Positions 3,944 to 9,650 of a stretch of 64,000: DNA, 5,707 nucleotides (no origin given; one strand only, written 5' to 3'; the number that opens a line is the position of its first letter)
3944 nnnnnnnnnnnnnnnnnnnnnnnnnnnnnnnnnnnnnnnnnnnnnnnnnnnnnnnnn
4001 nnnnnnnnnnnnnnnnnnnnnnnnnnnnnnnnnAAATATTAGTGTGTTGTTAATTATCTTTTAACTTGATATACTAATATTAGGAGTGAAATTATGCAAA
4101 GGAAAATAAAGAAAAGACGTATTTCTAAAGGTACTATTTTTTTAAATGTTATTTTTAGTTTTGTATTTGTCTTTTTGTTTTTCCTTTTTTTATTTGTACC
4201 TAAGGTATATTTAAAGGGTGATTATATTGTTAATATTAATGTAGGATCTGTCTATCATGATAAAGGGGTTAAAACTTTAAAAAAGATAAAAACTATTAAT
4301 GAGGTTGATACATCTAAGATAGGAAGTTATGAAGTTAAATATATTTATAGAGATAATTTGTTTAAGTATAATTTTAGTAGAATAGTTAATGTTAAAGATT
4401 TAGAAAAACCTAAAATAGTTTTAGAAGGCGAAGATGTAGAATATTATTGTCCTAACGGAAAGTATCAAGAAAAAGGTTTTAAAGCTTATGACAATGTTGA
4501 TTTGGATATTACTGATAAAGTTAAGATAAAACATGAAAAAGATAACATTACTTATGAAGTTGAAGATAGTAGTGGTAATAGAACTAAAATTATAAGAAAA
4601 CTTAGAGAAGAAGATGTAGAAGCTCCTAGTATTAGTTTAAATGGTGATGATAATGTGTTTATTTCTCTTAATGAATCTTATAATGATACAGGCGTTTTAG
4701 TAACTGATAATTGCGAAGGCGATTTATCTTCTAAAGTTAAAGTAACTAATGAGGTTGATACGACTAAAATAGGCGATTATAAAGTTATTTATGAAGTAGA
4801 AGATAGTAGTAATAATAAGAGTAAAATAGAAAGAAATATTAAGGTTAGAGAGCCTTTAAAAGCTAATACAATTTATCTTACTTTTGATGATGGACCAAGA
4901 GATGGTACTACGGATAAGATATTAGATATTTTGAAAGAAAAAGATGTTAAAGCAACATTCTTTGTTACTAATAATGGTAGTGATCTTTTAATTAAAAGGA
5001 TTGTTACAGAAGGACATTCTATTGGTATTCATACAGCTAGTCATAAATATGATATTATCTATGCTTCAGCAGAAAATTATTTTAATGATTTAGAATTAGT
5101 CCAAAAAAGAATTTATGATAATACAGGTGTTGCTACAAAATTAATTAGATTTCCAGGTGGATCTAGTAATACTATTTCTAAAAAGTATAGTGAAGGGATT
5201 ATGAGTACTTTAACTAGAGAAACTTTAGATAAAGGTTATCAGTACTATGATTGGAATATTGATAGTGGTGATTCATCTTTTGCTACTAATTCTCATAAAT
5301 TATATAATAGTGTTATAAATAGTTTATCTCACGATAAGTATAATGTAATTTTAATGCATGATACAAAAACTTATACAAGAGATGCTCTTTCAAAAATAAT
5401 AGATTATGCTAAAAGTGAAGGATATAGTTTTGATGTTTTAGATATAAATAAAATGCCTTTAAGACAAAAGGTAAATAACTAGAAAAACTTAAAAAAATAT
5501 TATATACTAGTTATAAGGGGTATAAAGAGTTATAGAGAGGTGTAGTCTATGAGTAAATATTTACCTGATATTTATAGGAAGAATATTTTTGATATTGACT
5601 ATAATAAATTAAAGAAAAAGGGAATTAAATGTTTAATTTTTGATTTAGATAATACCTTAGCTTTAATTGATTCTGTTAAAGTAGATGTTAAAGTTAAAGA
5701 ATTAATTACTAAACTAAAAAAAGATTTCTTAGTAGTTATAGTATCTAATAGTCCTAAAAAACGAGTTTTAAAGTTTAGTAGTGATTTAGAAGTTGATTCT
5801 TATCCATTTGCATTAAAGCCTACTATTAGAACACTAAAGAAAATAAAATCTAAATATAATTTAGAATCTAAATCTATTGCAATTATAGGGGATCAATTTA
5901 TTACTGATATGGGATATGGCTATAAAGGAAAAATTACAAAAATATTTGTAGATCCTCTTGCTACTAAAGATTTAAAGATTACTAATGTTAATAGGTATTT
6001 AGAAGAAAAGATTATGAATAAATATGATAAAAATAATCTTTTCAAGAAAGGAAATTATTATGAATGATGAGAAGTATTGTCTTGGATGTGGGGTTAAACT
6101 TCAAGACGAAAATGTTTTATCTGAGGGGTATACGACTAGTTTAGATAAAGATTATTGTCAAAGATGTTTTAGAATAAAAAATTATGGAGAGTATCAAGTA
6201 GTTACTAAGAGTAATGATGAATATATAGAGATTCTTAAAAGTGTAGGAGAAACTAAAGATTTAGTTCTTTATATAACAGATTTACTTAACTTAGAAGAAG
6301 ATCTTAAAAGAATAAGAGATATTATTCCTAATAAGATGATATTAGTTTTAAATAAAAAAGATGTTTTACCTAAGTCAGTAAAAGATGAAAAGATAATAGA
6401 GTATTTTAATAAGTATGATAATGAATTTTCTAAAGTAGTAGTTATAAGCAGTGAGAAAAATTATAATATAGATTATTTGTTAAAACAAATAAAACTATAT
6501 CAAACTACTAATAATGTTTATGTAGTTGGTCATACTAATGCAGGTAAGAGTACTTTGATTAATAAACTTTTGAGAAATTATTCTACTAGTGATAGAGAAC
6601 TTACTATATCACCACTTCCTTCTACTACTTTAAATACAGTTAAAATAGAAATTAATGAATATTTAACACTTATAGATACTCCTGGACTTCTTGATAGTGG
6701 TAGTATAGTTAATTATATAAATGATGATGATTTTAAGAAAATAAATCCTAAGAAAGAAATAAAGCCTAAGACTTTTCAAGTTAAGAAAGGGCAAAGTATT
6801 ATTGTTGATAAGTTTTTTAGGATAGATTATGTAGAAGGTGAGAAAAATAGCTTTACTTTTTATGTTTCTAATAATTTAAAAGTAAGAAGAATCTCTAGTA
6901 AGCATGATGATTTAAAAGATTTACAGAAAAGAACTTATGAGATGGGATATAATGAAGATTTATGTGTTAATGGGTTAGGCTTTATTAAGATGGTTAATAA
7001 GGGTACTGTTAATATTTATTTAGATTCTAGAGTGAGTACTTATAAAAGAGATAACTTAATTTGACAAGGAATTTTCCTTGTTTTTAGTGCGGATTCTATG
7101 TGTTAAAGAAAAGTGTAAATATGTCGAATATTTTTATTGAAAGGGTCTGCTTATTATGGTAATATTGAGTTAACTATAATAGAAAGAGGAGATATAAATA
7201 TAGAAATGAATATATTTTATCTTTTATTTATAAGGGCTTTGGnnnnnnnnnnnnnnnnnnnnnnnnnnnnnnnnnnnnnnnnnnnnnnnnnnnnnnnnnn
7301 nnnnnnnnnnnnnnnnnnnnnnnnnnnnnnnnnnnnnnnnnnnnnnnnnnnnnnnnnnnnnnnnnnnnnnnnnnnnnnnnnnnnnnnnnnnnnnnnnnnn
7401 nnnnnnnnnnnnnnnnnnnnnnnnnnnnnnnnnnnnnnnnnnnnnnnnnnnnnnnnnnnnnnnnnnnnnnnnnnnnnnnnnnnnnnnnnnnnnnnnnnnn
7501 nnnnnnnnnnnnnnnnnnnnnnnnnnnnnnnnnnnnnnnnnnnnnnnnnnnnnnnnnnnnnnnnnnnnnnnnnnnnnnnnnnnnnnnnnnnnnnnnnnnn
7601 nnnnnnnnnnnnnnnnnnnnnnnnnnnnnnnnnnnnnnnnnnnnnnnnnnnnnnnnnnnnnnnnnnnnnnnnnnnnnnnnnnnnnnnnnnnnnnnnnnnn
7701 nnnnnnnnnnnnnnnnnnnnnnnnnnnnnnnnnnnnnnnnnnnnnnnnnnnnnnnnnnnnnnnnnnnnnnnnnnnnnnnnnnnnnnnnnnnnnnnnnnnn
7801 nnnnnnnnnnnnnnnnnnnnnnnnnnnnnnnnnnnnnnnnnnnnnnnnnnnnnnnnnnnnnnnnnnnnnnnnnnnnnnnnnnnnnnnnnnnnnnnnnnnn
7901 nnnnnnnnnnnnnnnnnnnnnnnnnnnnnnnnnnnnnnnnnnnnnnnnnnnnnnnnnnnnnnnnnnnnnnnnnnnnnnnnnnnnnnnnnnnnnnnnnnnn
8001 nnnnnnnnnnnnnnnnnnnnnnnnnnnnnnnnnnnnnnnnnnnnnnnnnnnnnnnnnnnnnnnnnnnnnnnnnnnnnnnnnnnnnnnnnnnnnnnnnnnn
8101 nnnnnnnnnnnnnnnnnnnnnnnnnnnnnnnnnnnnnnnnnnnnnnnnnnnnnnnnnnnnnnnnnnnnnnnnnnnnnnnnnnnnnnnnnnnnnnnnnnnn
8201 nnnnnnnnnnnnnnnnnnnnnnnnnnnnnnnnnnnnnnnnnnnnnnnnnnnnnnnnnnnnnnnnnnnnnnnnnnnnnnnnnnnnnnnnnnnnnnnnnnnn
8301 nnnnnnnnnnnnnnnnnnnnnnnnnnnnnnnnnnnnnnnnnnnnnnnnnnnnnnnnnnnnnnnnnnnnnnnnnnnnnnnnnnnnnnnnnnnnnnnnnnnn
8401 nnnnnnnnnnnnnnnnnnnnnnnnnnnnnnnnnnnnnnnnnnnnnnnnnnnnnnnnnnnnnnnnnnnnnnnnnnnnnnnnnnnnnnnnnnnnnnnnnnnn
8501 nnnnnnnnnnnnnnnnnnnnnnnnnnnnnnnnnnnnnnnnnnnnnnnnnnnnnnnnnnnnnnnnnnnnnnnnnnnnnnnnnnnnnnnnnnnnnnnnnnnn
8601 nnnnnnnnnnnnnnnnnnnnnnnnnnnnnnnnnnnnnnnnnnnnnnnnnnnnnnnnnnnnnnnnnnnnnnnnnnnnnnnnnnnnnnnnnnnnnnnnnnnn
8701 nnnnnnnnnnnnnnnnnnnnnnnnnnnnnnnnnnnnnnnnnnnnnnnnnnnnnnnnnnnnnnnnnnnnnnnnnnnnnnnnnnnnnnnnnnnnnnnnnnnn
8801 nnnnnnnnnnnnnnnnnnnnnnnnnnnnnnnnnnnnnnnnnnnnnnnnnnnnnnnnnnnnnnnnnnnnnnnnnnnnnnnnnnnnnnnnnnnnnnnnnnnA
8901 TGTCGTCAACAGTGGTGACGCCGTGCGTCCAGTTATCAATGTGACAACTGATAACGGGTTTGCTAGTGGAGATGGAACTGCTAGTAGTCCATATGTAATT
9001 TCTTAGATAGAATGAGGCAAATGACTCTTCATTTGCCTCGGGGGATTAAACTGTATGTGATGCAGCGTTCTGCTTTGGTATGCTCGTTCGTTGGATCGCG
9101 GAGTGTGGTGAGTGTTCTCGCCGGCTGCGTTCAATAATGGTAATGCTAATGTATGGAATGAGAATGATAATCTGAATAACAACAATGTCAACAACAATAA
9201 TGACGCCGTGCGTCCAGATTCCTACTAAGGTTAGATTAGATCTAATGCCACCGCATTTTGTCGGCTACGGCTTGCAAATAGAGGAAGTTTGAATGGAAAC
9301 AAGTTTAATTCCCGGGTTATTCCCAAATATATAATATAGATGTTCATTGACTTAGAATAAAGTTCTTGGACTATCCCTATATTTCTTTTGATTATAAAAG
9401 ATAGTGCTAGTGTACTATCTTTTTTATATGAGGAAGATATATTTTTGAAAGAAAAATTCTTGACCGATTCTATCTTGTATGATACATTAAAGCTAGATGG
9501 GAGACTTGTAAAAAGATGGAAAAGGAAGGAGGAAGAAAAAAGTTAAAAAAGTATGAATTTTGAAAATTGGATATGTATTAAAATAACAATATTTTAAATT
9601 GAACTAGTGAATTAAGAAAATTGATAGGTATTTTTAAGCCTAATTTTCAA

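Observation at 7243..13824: Diversity-generating retroelement: adenine-specific TR/VR pair plus Avd and a DGR-type reverse transcriptase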

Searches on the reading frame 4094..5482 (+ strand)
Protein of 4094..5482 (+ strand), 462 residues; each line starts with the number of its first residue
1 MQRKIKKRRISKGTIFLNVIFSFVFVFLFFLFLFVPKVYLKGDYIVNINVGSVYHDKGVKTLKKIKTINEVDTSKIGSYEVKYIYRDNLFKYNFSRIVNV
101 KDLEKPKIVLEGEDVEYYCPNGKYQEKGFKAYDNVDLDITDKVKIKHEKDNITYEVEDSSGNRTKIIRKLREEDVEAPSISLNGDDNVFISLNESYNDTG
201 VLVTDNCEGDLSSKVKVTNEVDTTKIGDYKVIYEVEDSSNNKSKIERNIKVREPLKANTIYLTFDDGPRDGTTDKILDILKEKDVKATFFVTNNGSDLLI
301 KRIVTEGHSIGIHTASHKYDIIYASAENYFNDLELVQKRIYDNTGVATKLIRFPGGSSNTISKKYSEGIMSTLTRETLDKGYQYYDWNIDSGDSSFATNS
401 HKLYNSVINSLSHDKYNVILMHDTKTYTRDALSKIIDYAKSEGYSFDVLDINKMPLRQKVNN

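Call 76: search_protein_families(library=pfam, proteins=[window:4094-5482:+], max_evalue=0.001)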
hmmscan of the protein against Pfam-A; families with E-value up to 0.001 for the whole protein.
window:4094-5482:+ (462 aa): 5 families
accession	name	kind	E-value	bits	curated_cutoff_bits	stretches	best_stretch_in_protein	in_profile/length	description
PF16403.11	Bact_surface_Ig-like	-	1.3e-30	105.7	27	3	180-251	1-71/71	Bacterial surface protein, Ig-like domain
PF01522.26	Polysacc_deac_1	-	1.4e-25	90.1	23.1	1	254-364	3-114/124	Polysaccharide deacetylase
PF07523.18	Big_3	-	0.00031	21.4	21.2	0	213-238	35-60/68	Bacterial Ig-like domain (group 3)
PF02494.22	HYR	-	0.00049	20.8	21.7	0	197-244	28-74/81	HYR domain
PF22537.1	WbmS-like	-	0.00057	20.3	27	0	270-314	10-53/186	Polysaccharide deacetylase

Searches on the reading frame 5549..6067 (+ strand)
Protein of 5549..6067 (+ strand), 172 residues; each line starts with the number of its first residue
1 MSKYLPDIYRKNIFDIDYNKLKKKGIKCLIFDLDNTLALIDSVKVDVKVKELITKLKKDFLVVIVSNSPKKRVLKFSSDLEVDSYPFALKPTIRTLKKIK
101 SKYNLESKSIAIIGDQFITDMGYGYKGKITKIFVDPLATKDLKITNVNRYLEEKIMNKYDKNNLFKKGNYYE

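Call 5: search_protein_families(library=pfam, proteins=[window:5549-6067:+], max_evalue=0.01)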
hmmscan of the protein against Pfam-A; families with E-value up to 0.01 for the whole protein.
window:5549-6067:+ (172 aa): 4 families
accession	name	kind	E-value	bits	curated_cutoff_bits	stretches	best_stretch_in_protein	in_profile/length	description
PF09419.16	PGP_phosphatase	-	1.8e-09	37.9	20.4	1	3-124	16-153/168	Mitochondrial PGP phosphatase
PF08282.18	Hydrolase_3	-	0.00027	21.2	20.9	1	29-85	1-57/255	haloacid dehalogenase-like hydrolase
PF00702.32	Hydrolase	-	0.0003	21.7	26.4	1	13-117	67-181/191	haloacid dehalogenase-like hydrolase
PF13242.12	Hydrolase_like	-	0.0024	18.2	22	1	90-134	4-48/75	HAD-hyrolase-like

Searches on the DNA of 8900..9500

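Call 89: search_rna_families(source=window, start=8900, end=9500, threshold=evalue, max_evalue=1)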
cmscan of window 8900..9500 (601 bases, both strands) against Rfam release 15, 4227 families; matches with E-value up to 1: 0.
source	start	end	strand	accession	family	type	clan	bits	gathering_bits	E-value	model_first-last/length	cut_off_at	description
